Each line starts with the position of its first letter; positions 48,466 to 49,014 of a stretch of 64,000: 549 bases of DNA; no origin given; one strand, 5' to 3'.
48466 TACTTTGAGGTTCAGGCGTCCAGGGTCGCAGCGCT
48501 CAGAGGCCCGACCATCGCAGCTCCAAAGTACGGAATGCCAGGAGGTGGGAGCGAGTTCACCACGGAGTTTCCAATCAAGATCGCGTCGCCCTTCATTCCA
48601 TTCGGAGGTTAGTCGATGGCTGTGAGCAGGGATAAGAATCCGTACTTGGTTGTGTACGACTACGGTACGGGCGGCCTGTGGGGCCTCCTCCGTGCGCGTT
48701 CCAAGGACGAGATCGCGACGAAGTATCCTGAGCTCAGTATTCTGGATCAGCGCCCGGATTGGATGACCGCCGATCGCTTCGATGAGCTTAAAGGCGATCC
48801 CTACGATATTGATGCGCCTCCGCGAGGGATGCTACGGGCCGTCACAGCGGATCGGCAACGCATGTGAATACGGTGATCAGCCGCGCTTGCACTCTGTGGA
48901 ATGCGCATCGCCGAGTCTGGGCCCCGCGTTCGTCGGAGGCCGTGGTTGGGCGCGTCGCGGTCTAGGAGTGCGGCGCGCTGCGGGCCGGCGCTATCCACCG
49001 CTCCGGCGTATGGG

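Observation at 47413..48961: Lower-GC insert with a decayed RHS/TNT-like polymorphic toxin and an intact small ORF that may encode immunity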

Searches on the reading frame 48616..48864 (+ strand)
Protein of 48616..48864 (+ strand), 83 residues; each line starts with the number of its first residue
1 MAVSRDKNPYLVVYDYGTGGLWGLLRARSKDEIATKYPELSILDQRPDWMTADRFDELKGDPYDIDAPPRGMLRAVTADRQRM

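Call 5: search_protein_families(library=pfam, max_evalue=10, proteins=[window:48616-48864:+])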
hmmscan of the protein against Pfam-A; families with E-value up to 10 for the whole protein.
seq(83 aa): 0 families

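Call 6: search_protein_families(library=ncbifam, max_evalue=10, proteins=[window:48616-48864:+])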
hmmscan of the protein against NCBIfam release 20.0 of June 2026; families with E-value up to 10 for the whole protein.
seq(83 aa): 0 families

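Call 7: find_homologous_proteins(query=window:48616-48864:+, max_evalue=0.01)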
Query seq(83 aa) (83 aa): 15 proteins with E <= 0.01 among 17 candidates.
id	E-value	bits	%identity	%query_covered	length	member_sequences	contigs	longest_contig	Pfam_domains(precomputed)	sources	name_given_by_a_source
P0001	8.2e-50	184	100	100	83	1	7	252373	-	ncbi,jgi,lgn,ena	jgi:hypothetical protein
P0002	1.1e-26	110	58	96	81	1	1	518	-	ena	-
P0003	1.1e-22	97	53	95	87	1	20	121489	-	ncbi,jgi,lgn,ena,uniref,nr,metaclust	ncbi:hypothetical protein [Microbacterium sp.]|uniref:hypothetical protein n=1 Tax=Microbacterium sp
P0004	1.8e-22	96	53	92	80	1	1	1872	-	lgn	-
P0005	1.3e-19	87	55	90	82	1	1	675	-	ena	-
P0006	1.3e-16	78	55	84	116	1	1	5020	-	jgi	jgi:hypothetical protein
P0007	1.5e-15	74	54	81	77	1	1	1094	-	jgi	jgi:hypothetical protein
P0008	2.1e-15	74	51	89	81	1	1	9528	-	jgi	jgi:hypothetical protein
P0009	6.4e-15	72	49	90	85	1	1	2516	-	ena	-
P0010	6.7e-14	69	48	84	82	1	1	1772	-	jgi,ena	-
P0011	1.3e-13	68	60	63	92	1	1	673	-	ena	-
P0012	2.6e-13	67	45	88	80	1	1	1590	-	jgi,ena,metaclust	metaclust:\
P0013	1.1e-11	62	46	87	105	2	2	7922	-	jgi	jgi:hypothetical protein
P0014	9.7e-10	56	54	60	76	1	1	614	-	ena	-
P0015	1.5e-4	39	38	92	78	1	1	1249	-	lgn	-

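Call 10: find_encoding_contigs(protein=P0003, flank=6000, max_places=6)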
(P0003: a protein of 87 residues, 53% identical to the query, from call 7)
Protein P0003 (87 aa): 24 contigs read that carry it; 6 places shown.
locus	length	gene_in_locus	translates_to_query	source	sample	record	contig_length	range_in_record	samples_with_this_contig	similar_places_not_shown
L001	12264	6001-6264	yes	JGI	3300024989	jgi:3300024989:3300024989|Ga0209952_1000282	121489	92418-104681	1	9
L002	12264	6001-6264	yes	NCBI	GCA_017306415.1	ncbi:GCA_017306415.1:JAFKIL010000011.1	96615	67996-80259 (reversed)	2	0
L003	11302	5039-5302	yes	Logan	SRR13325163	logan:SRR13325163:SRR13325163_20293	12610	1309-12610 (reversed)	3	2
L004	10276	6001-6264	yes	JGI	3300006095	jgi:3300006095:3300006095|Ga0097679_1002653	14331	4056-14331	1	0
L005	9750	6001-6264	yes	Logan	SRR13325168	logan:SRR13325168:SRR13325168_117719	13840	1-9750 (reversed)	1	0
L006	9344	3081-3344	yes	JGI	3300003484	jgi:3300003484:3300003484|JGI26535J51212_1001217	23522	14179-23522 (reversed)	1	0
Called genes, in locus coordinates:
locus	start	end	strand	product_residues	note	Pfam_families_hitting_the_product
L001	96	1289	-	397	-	PF00817:IMS, PF11798:IMS_HHH (weak), PF21999:IMS_HHH_1 (faint), PF11799:IMS_C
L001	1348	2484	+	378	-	PF14311:DUF4379 (weak)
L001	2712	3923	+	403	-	-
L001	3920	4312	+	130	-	-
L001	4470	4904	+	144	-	-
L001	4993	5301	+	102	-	-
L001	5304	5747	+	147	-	-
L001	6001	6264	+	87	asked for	-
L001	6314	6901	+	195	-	PF08906:T6SS_Tdi1_C (weak)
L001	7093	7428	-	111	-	-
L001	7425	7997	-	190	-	-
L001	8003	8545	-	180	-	PF04542:Sigma70_r2, PF22029:PhyR_sigma2 (weak), PF08281:Sigma70_r4_2, PF04545:Sigma70_r4 (weak)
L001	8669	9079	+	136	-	PF03780:Asp23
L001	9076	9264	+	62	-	-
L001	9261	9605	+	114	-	-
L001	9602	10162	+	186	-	-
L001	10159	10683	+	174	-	-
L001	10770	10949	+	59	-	PF05532:CsbD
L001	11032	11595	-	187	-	PF01872:RibD_C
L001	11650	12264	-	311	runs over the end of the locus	PF04542:Sigma70_r2, PF08281:Sigma70_r4_2, PF12680:SnoaL_2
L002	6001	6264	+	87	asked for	-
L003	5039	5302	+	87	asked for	-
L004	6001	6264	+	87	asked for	-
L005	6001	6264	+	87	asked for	-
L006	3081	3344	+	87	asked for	-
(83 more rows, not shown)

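Call 11: find_encoding_contigs(protein=P0001, flank=8000, max_places=7)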
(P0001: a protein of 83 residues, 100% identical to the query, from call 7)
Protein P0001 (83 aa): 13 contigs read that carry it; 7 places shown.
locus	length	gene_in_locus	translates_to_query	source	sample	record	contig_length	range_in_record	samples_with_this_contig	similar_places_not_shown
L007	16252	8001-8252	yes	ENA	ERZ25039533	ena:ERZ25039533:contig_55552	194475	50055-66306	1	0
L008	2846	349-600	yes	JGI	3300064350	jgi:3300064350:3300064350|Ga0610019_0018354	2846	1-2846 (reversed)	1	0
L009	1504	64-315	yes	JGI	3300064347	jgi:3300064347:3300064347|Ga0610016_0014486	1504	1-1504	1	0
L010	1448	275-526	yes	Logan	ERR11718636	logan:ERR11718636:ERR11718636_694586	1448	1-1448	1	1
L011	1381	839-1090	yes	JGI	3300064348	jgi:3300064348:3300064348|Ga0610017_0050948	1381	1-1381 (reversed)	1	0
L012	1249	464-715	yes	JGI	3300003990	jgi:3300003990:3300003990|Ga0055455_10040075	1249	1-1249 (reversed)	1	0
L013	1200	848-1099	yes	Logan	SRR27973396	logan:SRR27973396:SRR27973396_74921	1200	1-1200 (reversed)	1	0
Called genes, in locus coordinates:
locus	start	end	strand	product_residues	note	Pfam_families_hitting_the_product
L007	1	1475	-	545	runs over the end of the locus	PF00496:SBP_bac_5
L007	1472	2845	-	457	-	PF00202:Aminotran_3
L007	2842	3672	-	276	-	PF00294:PfkB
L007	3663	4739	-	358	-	PF01380:SIS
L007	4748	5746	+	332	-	PF00356:LacI, PF00532:Peripla_BP_1, PF13407:Peripla_BP_4, PF13377:Peripla_BP_3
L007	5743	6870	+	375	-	PF04389:Peptidase_M28 (weak), PF01546:Peptidase_M20, PF07687:M20_dimer (weak)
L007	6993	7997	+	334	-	-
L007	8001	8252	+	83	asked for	-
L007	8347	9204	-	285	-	PF00294:PfkB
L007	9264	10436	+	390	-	PF07690:MFS_1, PF00083:Sugar_tr, PF06779:MFS_4 (weak)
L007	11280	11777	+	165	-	PF02782:FGGY_C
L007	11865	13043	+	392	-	PF02771:Acyl-CoA_dh_N, PF02770:Acyl-CoA_dh_M, PF00441:Acyl-CoA_dh_1, PF08028:Acyl-CoA_dh_2, PF22924:ACOX_C_alpha1 (weak)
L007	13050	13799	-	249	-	PF07730:HisKA_3, PF02518:HATPase_c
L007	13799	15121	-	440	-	PF01381:HTH_3, PF13560:HTH_31, PF13432:TPR_16 (faint), PF13428:TPR_14 (faint), PF14559:TPR_19 (faint), PF07719:TPR_2 (faint), PF17874:TPR_MalT, PF13424:TPR_12 (weak), +1 more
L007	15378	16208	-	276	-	PF10370:Rv2993c-like_N (faint), PF01557:FAA_hydrolase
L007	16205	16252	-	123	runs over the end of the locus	PF02627:CMD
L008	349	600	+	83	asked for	-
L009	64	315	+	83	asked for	-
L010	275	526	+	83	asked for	-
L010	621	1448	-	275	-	?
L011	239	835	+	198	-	-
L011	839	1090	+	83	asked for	-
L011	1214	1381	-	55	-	?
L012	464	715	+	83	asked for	-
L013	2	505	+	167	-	?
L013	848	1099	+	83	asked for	-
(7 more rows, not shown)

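Call 20: find_encoding_contigs(protein=P0008, flank=8000, max_places=3)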
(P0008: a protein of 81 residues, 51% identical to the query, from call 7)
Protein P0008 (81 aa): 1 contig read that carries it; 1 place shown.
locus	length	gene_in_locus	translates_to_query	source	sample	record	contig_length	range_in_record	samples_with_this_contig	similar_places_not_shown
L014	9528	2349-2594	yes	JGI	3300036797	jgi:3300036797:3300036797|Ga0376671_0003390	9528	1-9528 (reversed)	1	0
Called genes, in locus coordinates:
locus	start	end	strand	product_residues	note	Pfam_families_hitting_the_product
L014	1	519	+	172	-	?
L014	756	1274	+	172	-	PF13409:GST_N_2, PF13417:GST_N_3 (weak), PF13410:GST_C_2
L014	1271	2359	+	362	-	PF01008:IF-2B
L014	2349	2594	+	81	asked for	-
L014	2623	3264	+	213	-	PF17784:Sulfotransfer_4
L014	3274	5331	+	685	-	PF00596:Aldolase_II, PF00106:adh_short, PF08659:KR, PF13561:adh_short_C2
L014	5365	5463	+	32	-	-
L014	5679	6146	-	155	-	PF01575:MaoC_dehydratas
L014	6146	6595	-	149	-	PF01575:MaoC_dehydratas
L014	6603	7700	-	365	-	PF01926:MMR_HSR1, PF02421:FeoB_N (faint), PF06071:YchF-GTPase_C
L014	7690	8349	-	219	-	PF01195:Pept_tRNA_hydro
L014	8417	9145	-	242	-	PF01386:Ribosomal_L25p, PF14693:Ribosomal_TL5_C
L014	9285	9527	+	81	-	?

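Call 21: find_encoding_contigs(protein=P0013, flank=8000, max_places=3)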
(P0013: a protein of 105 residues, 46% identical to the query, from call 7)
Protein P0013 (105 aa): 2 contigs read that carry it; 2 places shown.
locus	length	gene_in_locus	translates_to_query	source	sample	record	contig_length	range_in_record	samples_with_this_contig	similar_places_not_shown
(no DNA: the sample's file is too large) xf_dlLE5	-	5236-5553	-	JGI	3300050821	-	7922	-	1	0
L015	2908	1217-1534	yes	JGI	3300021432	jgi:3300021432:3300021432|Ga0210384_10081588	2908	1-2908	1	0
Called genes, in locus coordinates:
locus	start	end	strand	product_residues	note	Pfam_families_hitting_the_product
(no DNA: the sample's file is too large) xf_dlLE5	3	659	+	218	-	?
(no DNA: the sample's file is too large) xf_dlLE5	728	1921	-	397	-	PF14690:Zn_ribbon_ISL3 (weak), PF13542:HTH_Tnp_ISL3, PF01610:DDE_Tnp_ISL3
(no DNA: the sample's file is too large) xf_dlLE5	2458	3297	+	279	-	PF13606:Ank_3 (faint), PF13637:Ank_4 (faint), PF00023:Ank (faint), PF12796:Ank_2, PF13857:Ank_5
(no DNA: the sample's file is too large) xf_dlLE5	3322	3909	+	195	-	PF01872:RibD_C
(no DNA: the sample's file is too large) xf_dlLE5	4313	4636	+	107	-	-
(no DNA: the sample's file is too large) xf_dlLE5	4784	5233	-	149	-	-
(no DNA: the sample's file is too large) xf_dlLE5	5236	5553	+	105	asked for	-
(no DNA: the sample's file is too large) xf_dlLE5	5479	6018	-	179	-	-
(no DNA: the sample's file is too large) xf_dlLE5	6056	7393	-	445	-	PF12146:Hydrolase_4, PF00561:Abhydrolase_1, PF00211:Guanylate_cyc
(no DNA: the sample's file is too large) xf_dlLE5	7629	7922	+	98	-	?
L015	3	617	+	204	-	?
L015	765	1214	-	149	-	-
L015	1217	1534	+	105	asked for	-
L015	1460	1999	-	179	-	-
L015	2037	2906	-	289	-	?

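Call 22: find_encoding_contigs(protein=P0006, flank=8000, max_places=3)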
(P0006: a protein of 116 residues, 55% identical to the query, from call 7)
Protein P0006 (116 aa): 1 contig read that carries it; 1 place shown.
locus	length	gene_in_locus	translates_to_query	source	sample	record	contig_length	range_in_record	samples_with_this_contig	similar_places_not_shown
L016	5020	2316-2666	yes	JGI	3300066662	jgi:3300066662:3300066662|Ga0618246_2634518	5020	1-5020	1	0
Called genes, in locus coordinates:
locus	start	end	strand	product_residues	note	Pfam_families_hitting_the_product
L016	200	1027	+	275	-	PF00805:Pentapeptide, PF13576:Pentapeptide_3 (weak), PF12867:DinB_2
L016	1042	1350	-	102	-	-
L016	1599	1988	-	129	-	PF18029:Glyoxalase_6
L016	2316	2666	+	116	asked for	-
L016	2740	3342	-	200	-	PF00583:Acetyltransf_1, PF13508:Acetyltransf_7 (weak)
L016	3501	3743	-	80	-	-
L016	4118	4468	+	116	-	-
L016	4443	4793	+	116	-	-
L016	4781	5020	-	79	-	?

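Call 48: predict_structure(alignment_id=A4)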
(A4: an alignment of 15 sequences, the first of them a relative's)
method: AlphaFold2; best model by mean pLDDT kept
length: 83 residues; sequences in the alignment: 15
mean_pLDDT: 86.7   pTM: 0.69
mean pLDDT of the five models: 86.7, 85.8, 85.6, 84.5, 84.1
residues with pLDDT >= 90: 38; 70-90: 39; 50-70: 3; < 50: 3
segments of 3 or more residues with pLDDT < 50: 1-3
pLDDT, mean of each block of 10 residues (from residue 1): 69 84 92 92 89 89 90 89 82
secondary structure, 60 per line:
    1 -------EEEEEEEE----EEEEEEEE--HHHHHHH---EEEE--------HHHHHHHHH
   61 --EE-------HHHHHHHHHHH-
elements in order: E8-15 E20-27 H30-36 E40-43 H52-60 H72-82

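Call 63: find_related_loci(query=A4, collection=metagenome_contigs, flank=4000)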
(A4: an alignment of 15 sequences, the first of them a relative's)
Query A4 (83 aa) in metagenome_contigs; peptide patterns used: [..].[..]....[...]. (x = any residue, [..] = any of these).
88 stretches matched a pattern; 62 encode a relative of the query (tblastn E <= 1e-3); 62 distinct loci.
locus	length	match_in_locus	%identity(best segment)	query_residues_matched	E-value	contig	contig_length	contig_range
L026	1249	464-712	100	1-83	7e-55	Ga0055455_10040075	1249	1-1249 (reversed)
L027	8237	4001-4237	53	3-81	2e-27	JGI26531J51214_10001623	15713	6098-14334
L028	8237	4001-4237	59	6-82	3e-27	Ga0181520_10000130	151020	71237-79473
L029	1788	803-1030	59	6-81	5e-27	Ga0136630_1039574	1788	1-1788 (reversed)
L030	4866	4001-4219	58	10-82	4e-25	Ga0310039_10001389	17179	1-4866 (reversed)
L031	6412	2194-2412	58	10-82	4e-25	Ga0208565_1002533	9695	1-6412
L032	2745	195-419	52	8-82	9e-24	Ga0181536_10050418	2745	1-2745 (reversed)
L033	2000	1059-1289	53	6-81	3e-23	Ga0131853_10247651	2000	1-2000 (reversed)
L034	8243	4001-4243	51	3-82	4e-23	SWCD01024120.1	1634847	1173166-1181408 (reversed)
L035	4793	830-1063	49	6-82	2e-22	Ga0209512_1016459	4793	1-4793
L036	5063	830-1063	49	6-82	2e-22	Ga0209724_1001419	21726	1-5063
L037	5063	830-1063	49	6-82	2e-22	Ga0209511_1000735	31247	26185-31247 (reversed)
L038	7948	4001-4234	49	6-82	2e-22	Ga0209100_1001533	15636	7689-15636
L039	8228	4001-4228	49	1-76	6e-22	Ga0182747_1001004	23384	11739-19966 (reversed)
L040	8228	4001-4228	47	8-82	1e-21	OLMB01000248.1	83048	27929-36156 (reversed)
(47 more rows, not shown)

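Call 68: search_protein_families(library=ncbifam, max_evalue=1, proteins=[P0001, P0003, P0008])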
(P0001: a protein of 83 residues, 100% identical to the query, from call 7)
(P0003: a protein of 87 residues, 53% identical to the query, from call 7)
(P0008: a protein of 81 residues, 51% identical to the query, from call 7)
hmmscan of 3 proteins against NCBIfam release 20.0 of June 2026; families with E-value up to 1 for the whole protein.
P0001 (83 aa): 0 families

P0003 (87 aa): 0 families

P0008 (81 aa): 1 family
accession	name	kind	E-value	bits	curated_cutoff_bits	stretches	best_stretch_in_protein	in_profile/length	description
NF004417.0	PRK05761.1-3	equivalog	0.24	9.3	780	1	5-58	58-112/858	DNA-directed DNA polymerase I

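Call 69: search_protein_families(library=pfam, max_evalue=0.1, proteins=[L001:1348-2484:+, L001:2712-3923:+, L001:3920-4312:+, L001:4470-4904:+, L001:4993-5301:+, L001:5304-5747:+, L001:6314-6901:+])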
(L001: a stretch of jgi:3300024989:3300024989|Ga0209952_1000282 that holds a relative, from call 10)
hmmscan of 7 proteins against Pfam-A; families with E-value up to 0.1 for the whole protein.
L001:1348-2484:+ (378 aa): 2 families
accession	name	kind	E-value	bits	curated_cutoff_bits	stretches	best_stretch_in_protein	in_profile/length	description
PF14311.12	DUF4379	-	1.5e-07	32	24.5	1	99-160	1-55/56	Probable Treble clef zinc finger domain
PF18741.7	MTES_1575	-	0.095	13.2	38.2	0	293-336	38-78/96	REase_MTES_1575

L001:2712-3923:+ (403 aa): 0 families

L001:3920-4312:+ (130 aa): 1 family
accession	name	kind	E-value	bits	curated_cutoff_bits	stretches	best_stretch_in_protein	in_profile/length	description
PF16968.11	TadZ_N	-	0.088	13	26.4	0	77-116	8-47/133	Pilus assembly protein TadZ N-terminal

L001:4470-4904:+ (144 aa): 0 families

L001:4993-5301:+ (102 aa): 0 families

L001:5304-5747:+ (147 aa): 0 families

L001:6314-6901:+ (195 aa): 1 family
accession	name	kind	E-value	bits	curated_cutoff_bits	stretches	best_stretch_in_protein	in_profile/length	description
PF08906.16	T6SS_Tdi1_C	-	2e-07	31.2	27.4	1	135-176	33-74/75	T6SS immunity protein Tdi1, C-terminal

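Call 76: search_protein_families(library=pfam, max_evalue=1, proteins=[L011:1-240:+, L013:2-505:+])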
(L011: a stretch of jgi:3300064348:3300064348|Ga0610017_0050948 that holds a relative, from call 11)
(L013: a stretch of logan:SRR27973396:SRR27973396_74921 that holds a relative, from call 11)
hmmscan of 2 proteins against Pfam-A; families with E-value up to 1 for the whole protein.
L011:1-240:+ (80 aa): 0 families

L013:2-505:+ (167 aa): 6 families
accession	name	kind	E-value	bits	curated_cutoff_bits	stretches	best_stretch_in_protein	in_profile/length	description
PF13683.12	rve_3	-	8.7e-19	67.5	26.5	1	86-151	2-67/67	Integrase core domain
PF00665.32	rve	-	6.6e-12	46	32.6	1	17-97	20-102/102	Integrase core domain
PF13333.12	rve_2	-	0.00073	20.1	22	1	108-154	5-51/56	Integrase core domain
PF14656.11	RAB3GAP2_C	-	0.022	13.6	25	1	69-108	163-202/596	Rab3 GTPase-activating protein regulatory subunit C-terminus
PF13671.12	AAA_33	-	0.14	12.9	27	1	20-62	55-98/143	AAA domain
PF17452.7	YnfE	-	0.23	12.2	25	1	97-128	30-61/78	Uncharacterized YnfE-like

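Call 77: search_protein_families(library=ncbifam, max_evalue=1, proteins=[L011:1-240:+, L013:2-505:+])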
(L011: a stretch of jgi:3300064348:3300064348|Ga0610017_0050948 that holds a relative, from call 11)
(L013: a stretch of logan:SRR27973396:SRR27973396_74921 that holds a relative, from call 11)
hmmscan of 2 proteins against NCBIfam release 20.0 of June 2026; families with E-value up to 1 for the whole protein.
L011:1-240:+ (80 aa): 1 family
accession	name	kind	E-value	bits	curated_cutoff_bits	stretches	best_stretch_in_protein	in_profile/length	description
TIGR03696.1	Rhs_assc_core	domain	0.0034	17.9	32.5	1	3-22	57-76/76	RHS repeat-associated core domain-containing protein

L013:2-505:+ (167 aa): 5 families
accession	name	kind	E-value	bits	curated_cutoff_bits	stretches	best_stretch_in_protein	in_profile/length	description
NF033516.0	transpos_IS3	equivalog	1.2e-33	116.9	160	1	16-154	229-368/369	IS3 family transposase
NF033577.2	transpos_IS481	equivalog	2.7e-24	86.2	224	1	23-155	150-284/284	IS481 family transposase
NF006918.0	PRK09409.1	subfamily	5.9e-05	22.8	597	1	65-156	195-286/301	IS2 transposase TnpB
NF033546.1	transpos_IS21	equivalog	0.00094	18.8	160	1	78-148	205-276/294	IS21 family transposase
NF038085.1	MSMEG_6728_fam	subfamily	0.13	12.2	100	1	121-159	98-137/149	MSMEG_6728 family protein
